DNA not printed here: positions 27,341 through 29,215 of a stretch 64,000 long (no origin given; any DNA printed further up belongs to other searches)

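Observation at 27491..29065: Secreted protein made of three DNA-level tandem repeat arrays (51-, 21- and 39-bp periods) plus an EF-hand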

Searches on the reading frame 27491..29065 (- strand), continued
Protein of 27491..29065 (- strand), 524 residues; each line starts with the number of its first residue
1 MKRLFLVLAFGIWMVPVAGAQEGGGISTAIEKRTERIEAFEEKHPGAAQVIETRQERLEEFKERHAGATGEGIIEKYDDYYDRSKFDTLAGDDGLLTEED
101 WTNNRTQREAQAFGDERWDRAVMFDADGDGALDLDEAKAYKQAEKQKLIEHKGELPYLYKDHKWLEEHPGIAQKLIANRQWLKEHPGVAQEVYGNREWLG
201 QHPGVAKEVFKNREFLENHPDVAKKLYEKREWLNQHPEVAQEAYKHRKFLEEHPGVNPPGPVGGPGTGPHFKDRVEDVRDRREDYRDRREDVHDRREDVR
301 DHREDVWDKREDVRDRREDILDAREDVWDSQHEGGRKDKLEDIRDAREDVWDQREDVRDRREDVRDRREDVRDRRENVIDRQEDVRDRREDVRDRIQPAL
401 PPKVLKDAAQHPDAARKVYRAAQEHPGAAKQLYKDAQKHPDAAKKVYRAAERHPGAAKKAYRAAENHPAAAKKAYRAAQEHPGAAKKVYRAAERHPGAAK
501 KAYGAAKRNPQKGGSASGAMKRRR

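Call 37: search_protein_representatives(protein=window:27491-29065:-)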
Query: 524 residues. Proteins with E-value up to 0.001 (for the whole library): 443; up to 1e-10: 133; up to 1e-30: 12. The best 150 are listed.
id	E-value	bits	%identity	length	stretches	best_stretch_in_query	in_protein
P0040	7.0e-75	269.6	62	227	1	69-256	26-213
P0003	3.1e-64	234.4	56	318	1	57-244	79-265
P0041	1.7e-61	225.4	52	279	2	69-255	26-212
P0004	2.7e-57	211.5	54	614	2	75-254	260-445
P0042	2.5e-53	198.4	47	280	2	72-256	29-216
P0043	6.5e-46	174.0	42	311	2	71-243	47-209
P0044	3.4e-45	171.6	57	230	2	68-192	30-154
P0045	2.4e-39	152.3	51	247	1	168-339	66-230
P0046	9.2e-39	150.4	48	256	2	380-460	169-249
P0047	1.1e-36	143.6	42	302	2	75-245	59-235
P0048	5.0e-34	134.8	42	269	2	75-247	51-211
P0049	5.2e-33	131.4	40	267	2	73-256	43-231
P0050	2.6e-30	122.5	60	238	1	244-397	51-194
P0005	1.2e-28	117.0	55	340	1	265-429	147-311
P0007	7.0e-28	114.5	60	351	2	300-395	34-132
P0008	9.3e-28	114.1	52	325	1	213-397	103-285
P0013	1.3e-22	97.1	46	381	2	255-380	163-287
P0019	6.3e-18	81.6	71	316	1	298-375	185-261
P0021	7.2e-16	74.8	55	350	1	265-390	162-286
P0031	8.1e-11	58.2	59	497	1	278-388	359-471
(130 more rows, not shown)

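Call 45: predict_structure(alignment_id=A2)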
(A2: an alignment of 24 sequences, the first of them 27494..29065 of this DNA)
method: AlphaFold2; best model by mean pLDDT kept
length: 524 residues; sequences in the alignment: 24
mean_pLDDT: 64.7   pTM: 0.31
mean pLDDT of the five models: 64.7, 63.3, 61.2, 60.9, 59.5
residues with pLDDT >= 90: 34; 70-90: 172; 50-70: 183; < 50: 135
segments of 3 or more residues with pLDDT < 50: 1-3, 14-27, 69-81, 89-96, 109-134, 262-274, 397-401, 463-465, 491-493, 495-500, 503-524
pLDDT, mean of each block of 10 residues (from residue 1): 56 46 44 68 62 66 60 46 51 49 54 45 40 50 59 54 83 84 84 85 87 87 82 83 76 63 44 58 85 93 96 97 88 58 79 80 83 85 77 54 49 54 59 66 59 54 53 61 51 48 46 38 37
secondary structure, 60 per line:
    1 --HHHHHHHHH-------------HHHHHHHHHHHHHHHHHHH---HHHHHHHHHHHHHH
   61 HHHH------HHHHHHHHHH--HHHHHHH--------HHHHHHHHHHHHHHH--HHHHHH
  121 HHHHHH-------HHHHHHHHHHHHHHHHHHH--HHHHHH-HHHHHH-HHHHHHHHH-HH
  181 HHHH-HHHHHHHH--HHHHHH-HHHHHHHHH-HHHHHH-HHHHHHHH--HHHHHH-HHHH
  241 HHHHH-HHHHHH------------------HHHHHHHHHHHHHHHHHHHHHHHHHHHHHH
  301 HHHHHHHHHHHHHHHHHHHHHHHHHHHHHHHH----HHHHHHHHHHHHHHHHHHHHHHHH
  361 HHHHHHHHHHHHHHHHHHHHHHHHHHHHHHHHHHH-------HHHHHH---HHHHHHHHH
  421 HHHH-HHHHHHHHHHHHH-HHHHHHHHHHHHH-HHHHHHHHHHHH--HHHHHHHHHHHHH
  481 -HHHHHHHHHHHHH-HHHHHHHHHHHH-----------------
elements in order: H3-11 H25-43 H47-64 H71-80 H83-89 H98-112 H115-126 H134-152 H155-160 H162-167 H169-177 H179-184 H186-193 H196-201 H203-211 H213-218 H220-227 H230-235 H237-245 H247-252 H271-332 H337-395 H403-408 H412-424 H426-438 H440-452 H454-465 H468-480 H482-494 H496-507

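Call 48: fold_search(model_id=the predicted structure, library=pdb)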
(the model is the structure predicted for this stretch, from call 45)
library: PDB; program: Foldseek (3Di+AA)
matches with E <= 10: 145; with E <= 0.001: 0
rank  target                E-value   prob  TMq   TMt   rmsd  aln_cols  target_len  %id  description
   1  9n6z_ST               5.9e-01  0.10  0.10  0.10  27.2       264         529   12  SSU processome maturation and disassembly, State D (released 2025-11-05)
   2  8duj_J                6.6e-01  0.07  0.07  0.01  15.3       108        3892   18  Global map in C1 of RyR1 particles in complex with ImperaCalcin (released 2023-05-31)
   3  9y6s_7L               7.8e-01  0.07  0.11  0.05  71.1       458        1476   14  96-nm repeat of the Leishmania tarentolae doublet microtubule (released 2025-12-17)
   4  1ujk_A                1.2e+00  0.16  0.11  0.29   6.4       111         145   16  VHS domain of human GGA1 complexed with C-terminal phosphopeptide from BACE (released 2004-05-11)
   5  9dtr_S                1.3e+00  0.08  0.11  0.10  20.0       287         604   15  Structure of the yeast post-catalytic P complex spliceosome at 2.3 Angstrom resolution (released 2024-12-25)
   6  8e0m_K                1.4e+00  0.12  0.11  0.22  11.9       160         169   15  Homotrimeric variant of tcTRP9, BGL15 (released 2023-04-12)
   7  5fzq_A                1.4e+00  0.15  0.12  0.37   6.7       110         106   18  Designed TPR Protein M4N (released 2016-10-12)
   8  6e9r_A                1.5e+00  0.20  0.11  0.26   7.8       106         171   22  DHF46 filament (released 2018-11-21)
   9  4kzg_G                1.7e+00  0.11  0.10  0.15  11.1       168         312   16  Crystal structure of zebrafish MO25 (released 2013-09-11)
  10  4n39_A                1.9e+00  0.15  0.13  0.10   7.6       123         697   15  Crystal structure of human O-GlcNAc transferase bound to a peptide from HCF-1 pro-repeat 2 (11-26) (released 2014-01-01)
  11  8e0m_D                1.9e+00  0.08  0.09  0.22  12.6       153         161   15  Homotrimeric variant of tcTRP9, BGL15 (released 2023-04-12)
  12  6tka_AAA              2.1e+00  0.23  0.13  0.10   4.5        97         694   14  Crystal structure of human O-GlcNAc transferase bound to substrate 7 and a peptide from HCF-1 pro-repeat 2 (11-26) (released 2020-03-04)
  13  4ay5_A                2.1e+00  0.08  0.09  0.07  13.7       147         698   18  Human O-GlcNAc transferase (OGT) in complex with UDP and glycopeptide (released 2012-10-24)
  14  5lvv                  2.4e+00  0.13  0.12  0.10   7.7       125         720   13  Human OGT in complex with UDP and fused substrate peptide (Tab1) (released 2017-07-12)
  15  8e0m_C                2.5e+00  0.08  0.10  0.23  12.7       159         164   14  Homotrimeric variant of tcTRP9, BGL15 (released 2023-04-12)
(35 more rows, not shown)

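Call 62: search_protein_families(library=pfam, proteins=[P0005, P0006, P0013, P0019, P0021, P0040, P0041, P0045, L003:5546-5836:+, L012:7881-8939:+], max_evalue=0.1)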
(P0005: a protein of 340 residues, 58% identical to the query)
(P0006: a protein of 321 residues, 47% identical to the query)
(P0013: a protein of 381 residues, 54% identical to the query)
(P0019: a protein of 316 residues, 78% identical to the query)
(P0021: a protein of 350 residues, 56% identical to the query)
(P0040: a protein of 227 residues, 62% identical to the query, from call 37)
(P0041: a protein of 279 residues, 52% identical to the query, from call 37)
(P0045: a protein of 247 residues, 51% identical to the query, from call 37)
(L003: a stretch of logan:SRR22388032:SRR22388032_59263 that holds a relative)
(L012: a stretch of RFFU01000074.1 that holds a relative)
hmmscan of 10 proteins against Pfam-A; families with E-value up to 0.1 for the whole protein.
P0005 (340 aa): 2 families
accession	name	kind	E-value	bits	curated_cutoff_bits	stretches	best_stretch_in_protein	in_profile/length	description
PF06419.17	COG6_N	-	0.064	13.8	27.4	0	49-87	45-83/114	Conserved oligomeric complex COG6, N-terminal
PF25326.1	ARM_SRB8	-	0.082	12.9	27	0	53-119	14-80/193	SRB8 ARM-like domain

P0006 (321 aa): 2 families
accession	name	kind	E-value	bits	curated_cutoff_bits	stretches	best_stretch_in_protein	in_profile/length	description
PF04636.18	PA26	-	0.043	13.2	29.4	1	13-110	168-254/445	PA26 p53-induced protein (sestrin)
PF06785.16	UPF0242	-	0.058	13.9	33.5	0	42-112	100-168/194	Uncharacterised protein family (UPF0242) N-terminus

P0013 (381 aa): 0 families

P0019 (316 aa): 0 families

P0021 (350 aa): 0 families

P0040 (227 aa): 9 families
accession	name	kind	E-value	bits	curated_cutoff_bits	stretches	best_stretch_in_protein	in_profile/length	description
PF07533.21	BRK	-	9.3e-07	28.9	23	0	136-146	30-40/44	BRK domain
PF16525.10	MHB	-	0.00079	20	27.4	0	152-199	19-61/77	Haemophore, haem-binding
PF03569.20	Peptidase_C8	-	0.0022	18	27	0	178-210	173-206/225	Peptidase family C8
PF12623.12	Hen1_L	-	0.0056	16.2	23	0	177-217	200-237/242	RNA repair, ligase-Pnkp-associating, region of Hen1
PF18769.7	APOBEC1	-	0.0092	16.6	27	0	163-189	51-77/101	APOBEC1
PF13202.12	EF-hand_5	-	0.017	15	25.9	1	80-93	7-20/25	EF hand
PF20130.4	DUF6520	-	0.044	14.6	25.4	1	4-39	3-39/83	Family of unknown function (DUF6520)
PF08557.15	Lipid_DES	-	0.057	13.3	23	0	122-133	22-32/37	Sphingolipid Delta4-desaturase (DES)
PF02216.22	B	-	0.065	13.7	27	0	138-158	32-52/53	B domain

P0041 (279 aa): 6 families
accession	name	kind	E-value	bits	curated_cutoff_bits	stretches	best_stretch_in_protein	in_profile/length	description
PF16525.10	MHB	-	8.2e-06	26.3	27.4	2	163-219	13-64/77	Haemophore, haem-binding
PF00036.39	EF-hand_1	-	0.0023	17.8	25.4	1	74-93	2-21/29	EF hand domain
PF07533.21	BRK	-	0.0025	17.9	23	0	153-163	30-40/44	BRK domain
PF02366.24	PMT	-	0.0093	16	22.7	0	189-229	23-64/245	Dolichyl-phosphate-mannose-protein mannosyltransferase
PF13202.12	EF-hand_5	-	0.026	14.4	25.9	1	78-93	5-20/25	EF hand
PF13405.12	EF-hand_6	-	0.055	13.7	25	0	74-95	2-23/30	EF-hand domain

P0045 (247 aa): 4 families
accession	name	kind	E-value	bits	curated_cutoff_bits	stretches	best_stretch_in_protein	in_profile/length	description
PF21096.2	RecA_C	-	5e-05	23.8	27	0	125-140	35-50/57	RecA C-terminal domain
PF07533.21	BRK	-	0.00029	20.9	23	0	143-153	31-41/44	BRK domain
PF00435.27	Spectrin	-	0.036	15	29.9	1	101-188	13-97/105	Spectrin repeat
PF10186.14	ATG14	-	0.081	12.4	33.2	0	165-215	74-124/347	Vacuolar sorting 38 and autophagy-related subunit 14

L003:5546-5836:+ (96 aa): 1 family
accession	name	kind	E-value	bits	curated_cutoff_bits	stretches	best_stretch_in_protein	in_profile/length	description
PF00543.27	P-II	-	0.00017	22.3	25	1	1-95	1-95/102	Nitrogen regulatory protein P-II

L012:7881-8939:+ (352 aa): 19 families
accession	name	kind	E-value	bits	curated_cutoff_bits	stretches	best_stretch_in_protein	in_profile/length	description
PF00036.39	EF-hand_1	-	1.5e-09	37.2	25.4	2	83-99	5-21/29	EF hand domain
PF13202.12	EF-hand_5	-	3.5e-08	33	25.9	2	84-99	5-20/25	EF hand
PF13405.12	EF-hand_6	-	8e-08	31.8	25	2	82-101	4-23/30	EF-hand domain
PF21096.2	RecA_C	-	1.8e-07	31.6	27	0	167-182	34-49/57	RecA C-terminal domain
PF13499.12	EF-hand_7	-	4.8e-07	30.5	30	1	49-99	5-61/67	EF-hand domain pair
PF16525.10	MHB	-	5.3e-07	30.2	27.4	0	149-198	18-62/77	Haemophore, haem-binding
PF18769.7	APOBEC1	-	2.8e-05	24.7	27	0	270-292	58-80/101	APOBEC1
PF08535.16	KorB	-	0.0028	18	22.3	0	160-213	9-63/89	KorB domain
PF16494.10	Na_Ca_ex_C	-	0.0075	17.2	25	1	73-143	34-101/137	C-terminal extension of sodium/calcium exchanger domain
PF07533.21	BRK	-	0.0091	16.1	23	0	185-194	30-39/44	BRK domain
PF09626.15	DHC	-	0.014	16.9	22.2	0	165-217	45-94/116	Dihaem cytochrome c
PF18882.5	DUF5647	-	0.016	15.4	27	0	254-269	15-30/79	Family of unknown function (DUF5647)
PF02403.27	Seryl_tRNA_N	-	0.022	15.4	28.2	0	289-325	6-42/108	Seryl-tRNA synthetase N-terminal domain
PF17383.7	kleA_kleC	-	0.03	15.1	25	0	238-273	8-43/76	Uncharacterized KorC regulated protein A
PF12652.12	CotJB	-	0.03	14.9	29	0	148-185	15-52/76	CotJB protein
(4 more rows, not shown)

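Call 63: search_solved_structures(query=L012:7881-8939:+, max_evalue=10, show_alignments=5)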
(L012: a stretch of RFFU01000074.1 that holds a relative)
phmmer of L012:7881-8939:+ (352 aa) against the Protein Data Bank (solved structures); distinct sequences matched with E-value up to 10: 261 (the best 60 are shown).
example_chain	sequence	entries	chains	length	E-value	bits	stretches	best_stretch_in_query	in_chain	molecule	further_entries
2m7n_A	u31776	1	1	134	0.00021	23.9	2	51-99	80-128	Calcium-binding protein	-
1jfj_A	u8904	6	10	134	0.00035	23.2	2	54-99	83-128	CALCIUM-BINDING PROTEIN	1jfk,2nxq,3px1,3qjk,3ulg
1bod_A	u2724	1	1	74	0.00072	22.2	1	50-101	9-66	CALBINDIN D9K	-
2jnx_A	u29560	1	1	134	0.0014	21.2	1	54-100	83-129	Calcium binding protein 2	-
5xop_A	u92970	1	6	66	0.002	20.7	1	51-100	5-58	Calcium-binding protein 1 (EhCBP1), putative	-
2k7c_A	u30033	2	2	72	0.0042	19.7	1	49-100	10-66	Calcium-binding protein 1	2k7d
2aao_A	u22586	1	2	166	0.005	19.4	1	49-102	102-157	Calcium-dependent protein kinase, isoform AK1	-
2ami_A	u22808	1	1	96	0.0074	18.9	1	47-100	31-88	Caltractin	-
6tz6_B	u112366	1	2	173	0.0091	18.6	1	49-99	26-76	Calcineurin subunit B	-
3ox5_A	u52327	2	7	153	0.012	18.2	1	49-100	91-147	Calcium-binding protein 1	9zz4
2lv7_A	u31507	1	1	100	0.012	18.2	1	49-99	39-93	Calcium-binding protein 7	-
8aht_A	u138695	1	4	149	0.013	18.1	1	50-100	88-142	Calmodulin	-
6tz8_B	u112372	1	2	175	0.013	18.1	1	82-100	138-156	Calcineurin subunit B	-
3ox6_A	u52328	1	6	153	0.016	17.8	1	49-100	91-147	Calcium-binding protein 1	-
2lan_A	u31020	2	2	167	0.018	17.6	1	49-100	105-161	Calcium-binding protein 1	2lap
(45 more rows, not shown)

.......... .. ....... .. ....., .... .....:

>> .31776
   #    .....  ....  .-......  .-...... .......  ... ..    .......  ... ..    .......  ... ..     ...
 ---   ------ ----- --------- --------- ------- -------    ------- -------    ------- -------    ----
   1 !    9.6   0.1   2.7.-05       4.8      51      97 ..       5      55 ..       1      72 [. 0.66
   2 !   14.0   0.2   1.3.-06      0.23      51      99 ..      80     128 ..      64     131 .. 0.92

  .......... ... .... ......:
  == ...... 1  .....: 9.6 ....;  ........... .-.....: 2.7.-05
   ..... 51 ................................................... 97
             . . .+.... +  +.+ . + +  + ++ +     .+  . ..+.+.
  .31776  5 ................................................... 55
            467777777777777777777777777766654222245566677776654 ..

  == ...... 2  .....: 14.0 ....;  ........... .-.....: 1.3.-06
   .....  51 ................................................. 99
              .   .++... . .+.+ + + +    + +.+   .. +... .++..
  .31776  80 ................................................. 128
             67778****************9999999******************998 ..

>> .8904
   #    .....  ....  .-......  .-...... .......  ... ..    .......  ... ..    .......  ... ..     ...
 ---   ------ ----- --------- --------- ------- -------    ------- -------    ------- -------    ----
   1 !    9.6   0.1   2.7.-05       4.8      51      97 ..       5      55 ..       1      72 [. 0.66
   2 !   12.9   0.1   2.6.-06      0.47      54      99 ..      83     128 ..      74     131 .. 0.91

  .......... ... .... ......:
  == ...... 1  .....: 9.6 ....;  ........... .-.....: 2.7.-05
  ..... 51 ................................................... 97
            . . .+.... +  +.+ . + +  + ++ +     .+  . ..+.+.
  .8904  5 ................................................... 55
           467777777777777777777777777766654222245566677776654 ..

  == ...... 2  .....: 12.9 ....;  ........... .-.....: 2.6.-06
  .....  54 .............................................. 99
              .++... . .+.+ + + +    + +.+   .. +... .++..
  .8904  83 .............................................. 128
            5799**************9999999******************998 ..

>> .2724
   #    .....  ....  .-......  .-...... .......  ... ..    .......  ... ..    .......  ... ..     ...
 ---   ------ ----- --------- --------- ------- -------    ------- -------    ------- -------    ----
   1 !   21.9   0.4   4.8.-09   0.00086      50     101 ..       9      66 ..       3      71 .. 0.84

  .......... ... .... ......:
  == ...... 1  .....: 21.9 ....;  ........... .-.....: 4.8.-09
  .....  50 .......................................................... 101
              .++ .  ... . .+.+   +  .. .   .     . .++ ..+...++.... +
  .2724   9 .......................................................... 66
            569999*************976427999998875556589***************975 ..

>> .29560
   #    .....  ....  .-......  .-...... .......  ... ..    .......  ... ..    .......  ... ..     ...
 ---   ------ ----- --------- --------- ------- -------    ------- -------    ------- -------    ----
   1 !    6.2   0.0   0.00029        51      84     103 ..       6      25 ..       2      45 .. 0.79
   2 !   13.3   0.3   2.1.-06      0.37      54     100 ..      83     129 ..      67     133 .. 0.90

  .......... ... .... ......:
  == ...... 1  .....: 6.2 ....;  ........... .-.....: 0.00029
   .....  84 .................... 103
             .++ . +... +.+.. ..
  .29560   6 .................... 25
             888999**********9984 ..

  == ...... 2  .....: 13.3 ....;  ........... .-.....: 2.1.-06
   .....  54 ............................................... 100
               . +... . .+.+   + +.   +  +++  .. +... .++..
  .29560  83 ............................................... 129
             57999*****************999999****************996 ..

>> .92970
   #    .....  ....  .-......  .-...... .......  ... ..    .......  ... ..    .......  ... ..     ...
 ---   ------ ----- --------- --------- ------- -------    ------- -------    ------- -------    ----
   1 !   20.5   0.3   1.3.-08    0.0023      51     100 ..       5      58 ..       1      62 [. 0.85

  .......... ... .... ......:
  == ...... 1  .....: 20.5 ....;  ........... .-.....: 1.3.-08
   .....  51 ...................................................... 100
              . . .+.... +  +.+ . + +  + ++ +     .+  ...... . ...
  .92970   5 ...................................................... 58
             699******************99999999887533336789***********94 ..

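Call 71: find_related_loci(query=window:27491-29065:-, collection=metagenome_contigs, flank=3000)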
Query window:27491-29065:- (524 aa) in metagenome_contigs; peptide patterns used: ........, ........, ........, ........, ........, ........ (x = any residue, [..] = any of these).
91 stretches matched a pattern; 1 encode a relative of the query (tblastn E <= 1e-3); 1 distinct loci.
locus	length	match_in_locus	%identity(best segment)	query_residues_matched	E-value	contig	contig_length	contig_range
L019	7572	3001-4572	79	1-523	0e+0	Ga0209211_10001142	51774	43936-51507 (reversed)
